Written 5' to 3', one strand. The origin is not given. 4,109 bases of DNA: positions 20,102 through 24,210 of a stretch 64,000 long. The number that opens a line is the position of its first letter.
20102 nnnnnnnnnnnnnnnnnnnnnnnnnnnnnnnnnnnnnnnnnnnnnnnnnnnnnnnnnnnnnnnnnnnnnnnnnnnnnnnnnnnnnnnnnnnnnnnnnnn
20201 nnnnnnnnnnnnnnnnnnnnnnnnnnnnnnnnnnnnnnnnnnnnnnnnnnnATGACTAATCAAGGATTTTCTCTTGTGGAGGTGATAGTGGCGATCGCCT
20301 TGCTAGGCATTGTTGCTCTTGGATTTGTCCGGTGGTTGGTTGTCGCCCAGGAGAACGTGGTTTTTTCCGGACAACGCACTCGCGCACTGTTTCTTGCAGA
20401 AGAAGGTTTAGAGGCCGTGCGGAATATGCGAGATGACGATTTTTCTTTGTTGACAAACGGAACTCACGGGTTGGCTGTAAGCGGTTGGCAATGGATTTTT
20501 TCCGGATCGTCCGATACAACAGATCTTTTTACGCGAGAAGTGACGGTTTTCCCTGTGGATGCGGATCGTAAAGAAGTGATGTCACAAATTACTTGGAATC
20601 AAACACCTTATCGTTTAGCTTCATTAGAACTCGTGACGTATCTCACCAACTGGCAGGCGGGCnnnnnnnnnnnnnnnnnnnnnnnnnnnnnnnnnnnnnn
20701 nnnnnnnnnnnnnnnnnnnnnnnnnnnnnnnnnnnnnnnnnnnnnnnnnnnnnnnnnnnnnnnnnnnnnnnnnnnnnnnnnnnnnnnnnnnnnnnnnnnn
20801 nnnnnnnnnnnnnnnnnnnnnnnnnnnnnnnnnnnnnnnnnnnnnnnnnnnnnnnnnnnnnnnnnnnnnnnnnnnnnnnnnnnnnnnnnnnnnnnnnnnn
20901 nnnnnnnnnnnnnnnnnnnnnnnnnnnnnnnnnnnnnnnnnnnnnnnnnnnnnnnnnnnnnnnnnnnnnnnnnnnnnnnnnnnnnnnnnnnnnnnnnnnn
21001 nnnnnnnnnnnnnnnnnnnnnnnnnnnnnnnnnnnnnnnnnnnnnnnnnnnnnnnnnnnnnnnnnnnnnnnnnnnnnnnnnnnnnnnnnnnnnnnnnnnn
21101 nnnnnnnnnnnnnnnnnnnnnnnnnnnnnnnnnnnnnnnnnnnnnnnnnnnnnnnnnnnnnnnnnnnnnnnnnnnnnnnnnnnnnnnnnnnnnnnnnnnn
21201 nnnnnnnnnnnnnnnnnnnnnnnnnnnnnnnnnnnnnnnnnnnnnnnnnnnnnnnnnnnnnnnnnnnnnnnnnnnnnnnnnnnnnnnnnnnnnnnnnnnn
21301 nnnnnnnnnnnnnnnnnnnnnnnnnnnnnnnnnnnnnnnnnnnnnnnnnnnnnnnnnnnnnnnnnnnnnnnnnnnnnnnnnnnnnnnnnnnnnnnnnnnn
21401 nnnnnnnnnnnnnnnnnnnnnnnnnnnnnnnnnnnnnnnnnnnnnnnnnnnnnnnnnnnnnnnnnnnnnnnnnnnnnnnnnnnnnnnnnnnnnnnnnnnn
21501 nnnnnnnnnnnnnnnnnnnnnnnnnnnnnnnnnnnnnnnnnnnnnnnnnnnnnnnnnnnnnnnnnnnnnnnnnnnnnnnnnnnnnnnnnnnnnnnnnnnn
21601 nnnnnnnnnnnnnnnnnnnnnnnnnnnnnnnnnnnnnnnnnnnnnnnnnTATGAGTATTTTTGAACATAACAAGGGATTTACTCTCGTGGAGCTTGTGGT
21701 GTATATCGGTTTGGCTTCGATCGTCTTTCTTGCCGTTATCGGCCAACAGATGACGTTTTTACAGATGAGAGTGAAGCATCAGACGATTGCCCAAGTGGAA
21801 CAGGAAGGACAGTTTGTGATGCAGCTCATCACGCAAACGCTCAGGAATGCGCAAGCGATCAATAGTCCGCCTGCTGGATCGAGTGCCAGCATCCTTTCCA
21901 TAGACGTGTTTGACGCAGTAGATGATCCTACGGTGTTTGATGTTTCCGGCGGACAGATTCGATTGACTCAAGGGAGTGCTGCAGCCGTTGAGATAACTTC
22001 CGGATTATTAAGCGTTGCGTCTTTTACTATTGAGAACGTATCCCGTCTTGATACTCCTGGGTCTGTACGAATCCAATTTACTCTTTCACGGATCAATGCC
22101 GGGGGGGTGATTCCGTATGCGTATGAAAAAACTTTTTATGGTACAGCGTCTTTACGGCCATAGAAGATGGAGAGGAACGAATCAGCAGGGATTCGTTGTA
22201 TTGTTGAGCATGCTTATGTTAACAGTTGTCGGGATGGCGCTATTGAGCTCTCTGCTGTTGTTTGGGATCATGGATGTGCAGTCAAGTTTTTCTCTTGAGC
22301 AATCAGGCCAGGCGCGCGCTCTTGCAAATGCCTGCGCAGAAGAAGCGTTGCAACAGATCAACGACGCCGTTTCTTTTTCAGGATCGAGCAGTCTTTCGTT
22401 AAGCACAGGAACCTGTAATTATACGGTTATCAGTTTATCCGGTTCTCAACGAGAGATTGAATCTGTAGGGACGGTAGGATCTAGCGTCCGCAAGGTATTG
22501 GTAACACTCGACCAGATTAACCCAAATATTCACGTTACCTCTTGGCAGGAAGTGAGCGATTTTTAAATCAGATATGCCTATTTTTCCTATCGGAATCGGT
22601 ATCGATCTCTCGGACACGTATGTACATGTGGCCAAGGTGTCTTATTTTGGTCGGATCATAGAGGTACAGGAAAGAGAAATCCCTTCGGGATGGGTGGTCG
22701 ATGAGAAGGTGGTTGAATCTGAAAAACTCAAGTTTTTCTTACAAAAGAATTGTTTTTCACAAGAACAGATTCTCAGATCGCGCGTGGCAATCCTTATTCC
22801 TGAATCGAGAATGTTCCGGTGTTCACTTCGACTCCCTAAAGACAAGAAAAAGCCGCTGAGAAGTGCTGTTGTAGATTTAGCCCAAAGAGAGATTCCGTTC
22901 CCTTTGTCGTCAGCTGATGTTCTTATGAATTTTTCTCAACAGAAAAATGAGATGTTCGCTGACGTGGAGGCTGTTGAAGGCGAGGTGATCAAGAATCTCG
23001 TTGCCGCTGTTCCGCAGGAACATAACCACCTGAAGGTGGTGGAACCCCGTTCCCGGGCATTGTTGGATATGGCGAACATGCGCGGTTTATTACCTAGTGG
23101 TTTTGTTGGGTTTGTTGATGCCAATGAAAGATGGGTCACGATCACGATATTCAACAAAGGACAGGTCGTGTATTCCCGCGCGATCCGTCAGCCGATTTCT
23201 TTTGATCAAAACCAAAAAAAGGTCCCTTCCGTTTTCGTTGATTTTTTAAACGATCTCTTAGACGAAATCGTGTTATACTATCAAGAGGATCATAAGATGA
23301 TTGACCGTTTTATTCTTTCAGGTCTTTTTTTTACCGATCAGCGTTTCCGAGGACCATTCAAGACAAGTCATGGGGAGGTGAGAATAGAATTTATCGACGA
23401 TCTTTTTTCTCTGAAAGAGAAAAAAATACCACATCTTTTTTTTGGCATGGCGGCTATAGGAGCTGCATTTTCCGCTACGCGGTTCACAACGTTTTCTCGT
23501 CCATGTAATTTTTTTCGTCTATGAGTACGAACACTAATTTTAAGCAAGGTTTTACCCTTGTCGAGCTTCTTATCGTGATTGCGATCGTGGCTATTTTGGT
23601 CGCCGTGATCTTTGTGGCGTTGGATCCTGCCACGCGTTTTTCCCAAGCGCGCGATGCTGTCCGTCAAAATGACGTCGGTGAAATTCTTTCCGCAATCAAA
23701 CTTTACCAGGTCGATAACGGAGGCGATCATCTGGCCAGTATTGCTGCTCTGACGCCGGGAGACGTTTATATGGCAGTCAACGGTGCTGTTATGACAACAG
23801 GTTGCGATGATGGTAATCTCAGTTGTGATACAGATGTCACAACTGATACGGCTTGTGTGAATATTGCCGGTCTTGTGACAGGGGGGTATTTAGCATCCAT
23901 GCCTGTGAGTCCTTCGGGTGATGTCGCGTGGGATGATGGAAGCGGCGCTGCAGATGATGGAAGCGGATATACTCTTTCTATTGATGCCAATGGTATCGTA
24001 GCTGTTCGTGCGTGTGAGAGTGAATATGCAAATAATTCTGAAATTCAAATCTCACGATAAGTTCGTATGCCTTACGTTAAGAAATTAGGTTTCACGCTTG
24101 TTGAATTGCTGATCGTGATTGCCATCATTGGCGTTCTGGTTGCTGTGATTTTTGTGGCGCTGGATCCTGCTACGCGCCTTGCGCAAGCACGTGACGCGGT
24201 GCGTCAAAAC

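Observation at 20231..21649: Minor pilin fused to an LVIVD-repeat beta-propeller (candidate pilus-tip adhesin)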

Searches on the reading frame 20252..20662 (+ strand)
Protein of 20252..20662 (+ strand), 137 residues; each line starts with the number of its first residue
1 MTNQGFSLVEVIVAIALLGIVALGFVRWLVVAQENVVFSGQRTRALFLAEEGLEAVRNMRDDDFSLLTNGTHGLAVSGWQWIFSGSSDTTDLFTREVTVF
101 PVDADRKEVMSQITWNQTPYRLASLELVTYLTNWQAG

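Call 33: search_protein_families(library=ncbifam, proteins=[window:20252-20650:+], max_evalue=1)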
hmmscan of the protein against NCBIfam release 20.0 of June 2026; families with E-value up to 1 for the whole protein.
window:20252-20650:+ (133 aa): 13 families
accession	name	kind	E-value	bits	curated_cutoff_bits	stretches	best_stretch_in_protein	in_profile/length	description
TIGR02532.1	IV_pilin_GFxxxE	domain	8e-07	28.6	16.3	1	4-24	2-22/24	prepilin-type N-terminal cleavage/methylation domain-containing protein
TIGR02523.1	type_IV_pilV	equivalog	3.8e-05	24.2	52.2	1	4-63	2-61/139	type IV pilus modification protein PilV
NF007800.0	PRK10506.1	equivalog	0.00013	21.9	158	1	2-81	7-87/163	prepilin peptidase-dependent protein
TIGR01707.1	gspI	equivalog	0.00021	21.7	44.35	1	5-99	1-96/101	type II secretion system minor pseudopilin GspI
NF007848.0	PRK10557.1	equivalog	0.00024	20.5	120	1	2-43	9-50/192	prepilin peptidase-dependent protein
NF041013.1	T4P_ComGE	equivalog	0.00054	20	49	1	3-54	3-54/83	competence type IV pilus minor pilin ComGE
NF047828.1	T3SSXpsI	equivalog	0.00074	19.6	150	1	4-56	2-54/132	type II secretion system protein XpsI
TIGR01711.1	gspJ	equivalog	0.011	15.6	64.85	1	4-55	1-55/192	type II secretion system minor pseudopilin GspJ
NF005266.0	PRK06770.1-2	equivalog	0.04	13.4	396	1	9-112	5-107/201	hypothetical protein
NF007660.0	PRK10332.1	equivalog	0.068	13.7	86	1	3-21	8-26/107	prepilin-type N-terminal cleavage/methylation domain-containing protein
TIGR01708.2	typeII_sec_gspH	equivalog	0.094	12.7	80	1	4-30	2-28/169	type II secretion system minor pseudopilin GspH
NF041002.1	pilin_ComGF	equivalog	0.14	12.4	80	1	3-36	1-34/139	competence type IV pilus minor pilin ComGF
TIGR01710.1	typeII_sec_gspG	equivalog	0.19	11.8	88.85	1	4-30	1-26/134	type II secretion system major pseudopilin GspG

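Call 52: search_protein_representatives(protein=window:20252-20662:+)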
Query: 137 residues. Proteins with E-value up to 0.001 (for the whole library): 3155; up to 1e-10: 1162; up to 1e-30: 74. The best 150 are listed.
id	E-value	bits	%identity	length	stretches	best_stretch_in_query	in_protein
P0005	2.3e-42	160.5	57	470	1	2-137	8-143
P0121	5.5e-42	159.3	59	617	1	4-136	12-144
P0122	8.6e-41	155.4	55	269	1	2-135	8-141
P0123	2.4e-40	154.0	53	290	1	3-135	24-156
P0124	3.0e-40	153.7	54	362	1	3-136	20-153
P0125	1.1e-39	151.8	52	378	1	3-137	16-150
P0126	2.3e-39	150.8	53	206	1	3-136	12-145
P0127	1.5e-38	148.2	55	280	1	2-136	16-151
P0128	5.0e-38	146.5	54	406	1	3-135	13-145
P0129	1.8e-37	144.7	54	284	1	2-135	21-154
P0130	4.1e-37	143.5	51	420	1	2-135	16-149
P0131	1.7e-36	141.6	51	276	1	3-136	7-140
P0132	2.9e-36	140.8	52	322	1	3-135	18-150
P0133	3.8e-36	140.4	51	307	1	3-136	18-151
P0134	9.2e-36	139.2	51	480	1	2-135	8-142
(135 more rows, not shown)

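Call 56: search_protein_families(library=pfam, alignment_id=A2, max_evalue=0.001)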
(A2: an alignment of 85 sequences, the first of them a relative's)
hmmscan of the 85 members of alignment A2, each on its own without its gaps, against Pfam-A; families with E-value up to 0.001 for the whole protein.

A. member 1, P0121 (617 aa): 2 families
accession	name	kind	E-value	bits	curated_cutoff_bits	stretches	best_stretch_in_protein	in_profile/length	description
PF00041.27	fn3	-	9.2e-08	32.6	25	1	334-424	3-74/84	Fibronectin type III domain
PF16656.11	Pur_ac_phosph_N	-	2.7e-05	25.1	30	1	337-421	6-83/93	Purple acid Phosphatase, N-terminal domain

B. families by the number of members that match (of 85 scanned): 18 families
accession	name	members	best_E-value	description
PF07963.17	N_methyl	34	2.9e-08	Prokaryotic N-terminal methylation motif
PF00041.27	fn3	12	4.5e-23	Fibronectin type III domain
PF16656.11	Pur_ac_phosph_N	12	4e-11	Purple acid Phosphatase, N-terminal domain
PF10179.15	NDNF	3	2.2e-05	Neuron-derived neurotrophic factor, first Fn(III) domain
PF16794.11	fn3_4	2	0.0001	Fibronectin-III type domain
PF13964.12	Kelch_6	1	1.8e-31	Kelch motif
PF01344.31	Kelch_1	1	1.8e-23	Kelch motif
PF13418.12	Kelch_4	1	5.4e-22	Galactose oxidase, central domain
PF24981.1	Beta-prop_ATRN-LZTR1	1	1.6e-20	Attractin/LZTR1 beta-propeller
PF13385.13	Laminin_G_3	1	1.7e-18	Concanavalin A-like lectin/glucanases superfamily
PF13415.12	Kelch_3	1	5.7e-15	Galactose oxidase, central domain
PF10102.14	DUF2341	1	3.1e-11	Domain of unknown function (DUF2341)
PF21471.3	Reelin_subrepeat-B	1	3.9e-07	Reelin subrepeat B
PF07646.21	Kelch_2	1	9.7e-07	Kelch motif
PF08651.15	DASH_Duo1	1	3.1e-05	DASH complex subunit Duo1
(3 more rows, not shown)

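Call 70: predict_structure(alignment_id=A3)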
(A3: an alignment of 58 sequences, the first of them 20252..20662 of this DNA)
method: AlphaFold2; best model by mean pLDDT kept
length: 137 residues; sequences in the alignment: 58
mean_pLDDT: 93.0   pTM: 0.77
mean pLDDT of the five models: 93.0, 92.5, 91.7, 91.2, 91.0
residues with pLDDT >= 90: 115; 70-90: 15; 50-70: 7; < 50: 0
segments of 3 or more residues with pLDDT < 50: none
pLDDT, mean of each block of 10 residues (from residue 1): 73 96 96 94 98 96 90 96 97 98 94 96 97 77
secondary structure, 60 per line:
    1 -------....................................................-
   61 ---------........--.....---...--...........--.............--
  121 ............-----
elements in order: H8-59 E70-77 E80-84 E88-90 E93-103 E106-118 E121-132

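Call 72: fold_search(model_id=the predicted structure, library=pdb)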
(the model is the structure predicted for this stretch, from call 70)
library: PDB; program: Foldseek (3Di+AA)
matches with E <= 10: 860; with E <= 0.001: 0
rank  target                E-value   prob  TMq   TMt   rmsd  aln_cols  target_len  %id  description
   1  5vpj_K                6.5e-02  0.21  0.19  0.20  14.6        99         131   19  The crystal structure of a thioesterase from Actinomadura verrucosospora (released 2017-07-19)
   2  4zor_C                1.2e-01  0.72  0.25  0.28   6.9        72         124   14  The structure of the S37P MS2 viral capsid assembly. (released 2016-09-07)
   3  5vpj_H                1.2e-01  0.21  0.21  0.21  14.5       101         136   17  The crystal structure of a thioesterase from Actinomadura verrucosospora (released 2017-07-19)
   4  5tc1_G                1.7e-01  0.63  0.27  0.31   7.6        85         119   13  In situ structures of the genome and genome-delivery apparatus in ssRNA bacteriophage MS2 (released 2016-12-07)
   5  4zor_B                1.8e-01  0.63  0.27  0.29   9.7        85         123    6  The structure of the S37P MS2 viral capsid assembly. (released 2016-09-07)
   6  1fr5_B                2.1e-01  0.69  0.26  0.30   6.3        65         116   12  PHAGE FR CAPSIDS WITH A FOUR RESIDUE DELETION IN THE COAT PROTEIN FG LOOP (released 1999-01-13)
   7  8y3n_A                2.3e-01  0.20  0.22  0.24   7.2        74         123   15  The self-assembled nanotube of CPC46A/Q70C (released 2024-11-06)
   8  7zkg_A                2.4e-01  0.89  0.28  0.16   2.9        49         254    8  C-Methyltransferase PsmD from Streptomyces griseofuscus with bound cofactor (crystal form 2) (released 2022-12-28)
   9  9ccr_A                2.4e-01  0.23  0.23  0.24  14.4        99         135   15  Crystal structure of the EspE7 thioesterase mutant R35A from the esperamicin biosynthetic pathway at 1.6 A (released 2025-06-25)
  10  8y3t_A                2.5e-01  0.63  0.25  0.28   5.6        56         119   11  The self-assembled nanotube of CPC46A/Q70H (released 2024-11-06)
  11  4m5s_A                2.7e-01  0.60  0.23  0.34  11.7        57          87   16  Human alphaB crystallin core domain in complex with C-terminal peptide (released 2014-04-09)
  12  2b2d_A                2.7e-01  0.60  0.27  0.28   7.6        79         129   10  RNA stemloop operator from bacteriophage QBETA complexed with an N87S,E89K mutant MS2 capsid (released 2006-05-09)
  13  1fr5_A                2.7e-01  0.54  0.25  0.27   6.8        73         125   11  PHAGE FR CAPSIDS WITH A FOUR RESIDUE DELETION IN THE COAT PROTEIN FG LOOP (released 1999-01-13)
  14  7q3e_A                3.0e-01  0.41  0.24  0.07   9.9        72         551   14  Structure of the mouse CPLANE-RSG1 complex (released 2022-04-06)
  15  4zor_D                3.2e-01  0.63  0.27  0.29   6.2        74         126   12  The structure of the S37P MS2 viral capsid assembly. (released 2016-09-07)
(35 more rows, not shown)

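Call 73: search_solved_structures(query=A2, max_evalue=10)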
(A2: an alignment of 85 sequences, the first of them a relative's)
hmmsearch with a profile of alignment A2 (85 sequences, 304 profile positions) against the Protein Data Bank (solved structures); distinct sequences matched with E-value up to 10: 4.
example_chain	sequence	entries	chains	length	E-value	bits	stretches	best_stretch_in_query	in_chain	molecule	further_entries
9egp_A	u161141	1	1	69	0.034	17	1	10-46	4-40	Geopilin domain 1 protein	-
7tgg_A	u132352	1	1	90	0.071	15.9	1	4-37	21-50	Geopilin domain 1 protein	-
9laa_A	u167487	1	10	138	0.6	12.9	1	4-39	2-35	Type IV pilin protein PilA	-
2zt9_G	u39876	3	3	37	1.5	11.6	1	19-44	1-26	Cytochrome b6-f complex subunit 5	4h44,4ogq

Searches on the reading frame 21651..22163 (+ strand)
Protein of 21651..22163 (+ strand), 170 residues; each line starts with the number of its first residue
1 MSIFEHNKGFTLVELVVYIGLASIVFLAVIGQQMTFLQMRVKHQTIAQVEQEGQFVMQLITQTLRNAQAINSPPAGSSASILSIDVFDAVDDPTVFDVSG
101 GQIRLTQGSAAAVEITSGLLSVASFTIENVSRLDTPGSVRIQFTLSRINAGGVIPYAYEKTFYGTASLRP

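Call 6: search_protein_families(library=pfam, proteins=[window:21651-22163:+], max_evalue=0.01)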
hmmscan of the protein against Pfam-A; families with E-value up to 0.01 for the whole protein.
window:21651-22163:+ (170 aa): 1 family
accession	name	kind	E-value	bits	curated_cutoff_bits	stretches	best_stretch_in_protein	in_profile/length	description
PF07963.17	N_methyl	-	7.7e-06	25.7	21.2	1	7-29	4-26/27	Prokaryotic N-terminal methylation motif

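Call 33: search_protein_families(library=ncbifam, proteins=[window:21651-22163:+], max_evalue=1)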
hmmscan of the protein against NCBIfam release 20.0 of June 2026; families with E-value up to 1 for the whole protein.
window:21651-22163:+ (170 aa): 11 families
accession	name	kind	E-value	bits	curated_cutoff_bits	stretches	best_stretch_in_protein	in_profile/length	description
NF038304.1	EPS_HpsC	equivalog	5e-05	23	200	1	5-67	18-80/318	hormogonium polysaccharide secretion pseudopilin HpsC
NF007848.0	PRK10557.1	equivalog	0.003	16.9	120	1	6-67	9-70/192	prepilin peptidase-dependent protein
NF041002.1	pilin_ComGF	equivalog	0.0072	16.6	80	1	7-69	1-61/139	competence type IV pilus minor pilin ComGF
NF040982.1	ComGD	equivalog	0.0089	16.4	70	1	7-53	1-47/139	competence type IV pilus minor pilin ComGD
NF041013.1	T4P_ComGE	equivalog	0.01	15.9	49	1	6-64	2-60/83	competence type IV pilus minor pilin ComGE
NF007800.0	PRK10506.1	equivalog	0.016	15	158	1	5-71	6-65/163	prepilin peptidase-dependent protein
TIGR02599.1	TIGR02599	subfamily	0.019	14.2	256.5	1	9-68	1-60/361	Verru_Chthon cassette protein C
NF007660.0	PRK10332.1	equivalog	0.021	15.3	86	1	5-85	6-85/107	prepilin-type N-terminal cleavage/methylation domain-containing protein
TIGR02532.1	IV_pilin_GFxxxE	domain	0.028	14.3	16.3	1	8-29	2-23/24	prepilin-type N-terminal cleavage/methylation domain-containing protein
TIGR01707.1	gspI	equivalog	0.066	13.7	44.35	1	9-62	1-55/101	type II secretion system minor pseudopilin GspI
NF007862.0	PRK10574.1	equivalog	0.11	12.6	138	1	5-29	2-26/145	prepilin peptidase-dependent pilin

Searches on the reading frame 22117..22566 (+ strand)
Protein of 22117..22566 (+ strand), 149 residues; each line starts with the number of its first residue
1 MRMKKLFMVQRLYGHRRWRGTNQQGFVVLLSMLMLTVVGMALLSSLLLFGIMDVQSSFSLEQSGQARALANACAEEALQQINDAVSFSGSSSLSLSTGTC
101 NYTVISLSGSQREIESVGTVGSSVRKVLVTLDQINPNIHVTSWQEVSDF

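Call 6: search_protein_families(library=pfam, proteins=[window:22117-22566:+], max_evalue=0.01)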
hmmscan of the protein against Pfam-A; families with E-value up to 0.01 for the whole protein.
window:22117-22566:+ (149 aa): 0 families

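Call 33: search_protein_families(library=ncbifam, proteins=[window:22117-22566:+], max_evalue=1)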
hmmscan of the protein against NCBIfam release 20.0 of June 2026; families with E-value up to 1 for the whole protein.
window:22117-22566:+ (149 aa): 1 family
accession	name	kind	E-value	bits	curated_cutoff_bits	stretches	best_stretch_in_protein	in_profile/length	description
NF041014.1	pilin_ComGG_2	equivalog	0.0036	17.9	40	1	34-103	8-78/101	competence type IV pilus minor pilin ComGG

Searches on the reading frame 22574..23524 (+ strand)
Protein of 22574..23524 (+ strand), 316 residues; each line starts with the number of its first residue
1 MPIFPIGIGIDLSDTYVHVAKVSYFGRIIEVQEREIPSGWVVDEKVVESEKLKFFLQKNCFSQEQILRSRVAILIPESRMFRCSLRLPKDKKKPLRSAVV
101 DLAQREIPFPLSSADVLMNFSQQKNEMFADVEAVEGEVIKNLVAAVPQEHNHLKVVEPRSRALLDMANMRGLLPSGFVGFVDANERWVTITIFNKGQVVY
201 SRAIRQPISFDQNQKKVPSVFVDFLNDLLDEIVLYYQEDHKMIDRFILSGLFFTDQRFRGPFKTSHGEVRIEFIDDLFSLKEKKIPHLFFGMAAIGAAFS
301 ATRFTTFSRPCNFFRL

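Call 6: search_protein_families(library=pfam, proteins=[window:22574-23524:+], max_evalue=0.01)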
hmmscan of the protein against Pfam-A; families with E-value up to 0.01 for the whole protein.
window:22574-23524:+ (316 aa): 1 family
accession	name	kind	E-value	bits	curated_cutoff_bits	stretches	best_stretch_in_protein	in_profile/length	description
PF11104.14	PilM_2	-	2.3e-06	27.2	27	1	9-203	1-207/340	Type IV pilus assembly protein PilM;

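Call 33: search_protein_families(library=ncbifam, proteins=[window:22574-23524:+], max_evalue=1)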
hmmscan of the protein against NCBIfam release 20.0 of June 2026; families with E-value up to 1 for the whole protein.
window:22574-23524:+ (316 aa): 2 families
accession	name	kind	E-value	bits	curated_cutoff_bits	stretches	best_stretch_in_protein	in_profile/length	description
TIGR01175.1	pilM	subfamily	6.7e-11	41.8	133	1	7-156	5-162/348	type IV pilus assembly protein PilM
NF005089.0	PRK06522.1-4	subfamily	0.23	10.8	223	1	119-170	266-317/326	2-dehydropantoate 2-reductase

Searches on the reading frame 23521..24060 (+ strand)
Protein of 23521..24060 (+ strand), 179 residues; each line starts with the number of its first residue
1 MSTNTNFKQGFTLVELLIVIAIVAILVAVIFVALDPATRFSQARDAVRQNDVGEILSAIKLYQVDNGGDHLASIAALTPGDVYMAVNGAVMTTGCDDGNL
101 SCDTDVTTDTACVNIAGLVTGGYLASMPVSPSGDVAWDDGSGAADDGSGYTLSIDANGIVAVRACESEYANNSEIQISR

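Call 6: search_protein_families(library=pfam, proteins=[window:23521-24060:+], max_evalue=0.01)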
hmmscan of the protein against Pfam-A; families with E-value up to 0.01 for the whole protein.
window:23521-24060:+ (179 aa): 1 family
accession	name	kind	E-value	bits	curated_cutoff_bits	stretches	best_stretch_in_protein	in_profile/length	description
PF07963.17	N_methyl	-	2.5e-08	33.6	21.2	1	8-31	4-27/27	Prokaryotic N-terminal methylation motif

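Call 33: search_protein_families(library=ncbifam, proteins=[window:23521-24060:+], max_evalue=1)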
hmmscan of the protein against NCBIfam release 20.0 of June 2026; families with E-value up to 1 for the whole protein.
window:23521-24060:+ (179 aa): 20 families
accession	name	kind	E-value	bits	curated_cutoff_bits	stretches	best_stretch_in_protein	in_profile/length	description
TIGR02532.1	IV_pilin_GFxxxE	domain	6.1e-08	32.2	16.3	1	8-30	1-23/24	prepilin-type N-terminal cleavage/methylation domain-containing protein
TIGR01710.1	typeII_sec_gspG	equivalog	8.1e-07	29.1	88.85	1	9-67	1-57/134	type II secretion system major pseudopilin GspG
TIGR01708.2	typeII_sec_gspH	equivalog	4.4e-06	26.8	80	1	9-43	2-36/169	type II secretion system minor pseudopilin GspH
NF007862.0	PRK10574.1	equivalog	1.8e-05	24.9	138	1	8-31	4-27/145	prepilin peptidase-dependent pilin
NF040999.1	pilin_ComGC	equivalog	4.4e-05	23.6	75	1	9-77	2-66/84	competence type IV pilus major pilin ComGC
TIGR02596.1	TIGR02596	subfamily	0.00018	21.7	70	1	11-34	1-24/196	Verru_Chthon cassette protein D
NF041775.1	typeIV_PilA_Myxo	equivalog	0.00079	19.4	400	1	8-31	10-33/214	type IV pilin protein PilA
TIGR01711.1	gspJ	equivalog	0.0012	18.6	64.85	1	9-63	1-54/192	type II secretion system minor pseudopilin GspJ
NF007800.0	PRK10506.1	equivalog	0.0014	18.5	158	1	4-28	4-28/163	prepilin peptidase-dependent protein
NF040982.1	ComGD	equivalog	0.0021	18.5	70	1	9-33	2-26/139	competence type IV pilus minor pilin ComGD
NF038303.1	EPS_HpsB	equivalog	0.0029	17.6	150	1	8-40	2-36/211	hormogonium polysaccharide secretion pseudopilin HpsB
NF041013.1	T4P_ComGE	equivalog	0.0044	17.1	49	1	8-34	3-29/83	competence type IV pilus minor pilin ComGE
NF003750.0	PRK05346.2-1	equivalog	0.0062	16.1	352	1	8-110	5-98/225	Na(+)-translocating NADH-quinone reductase subunit C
TIGR02599.1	TIGR02599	subfamily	0.007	15.6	256.5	1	10-31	1-22/361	Verru_Chthon cassette protein C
TIGR01707.1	gspI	equivalog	0.0071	16.8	44.35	1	10-34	1-25/101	type II secretion system minor pseudopilin GspI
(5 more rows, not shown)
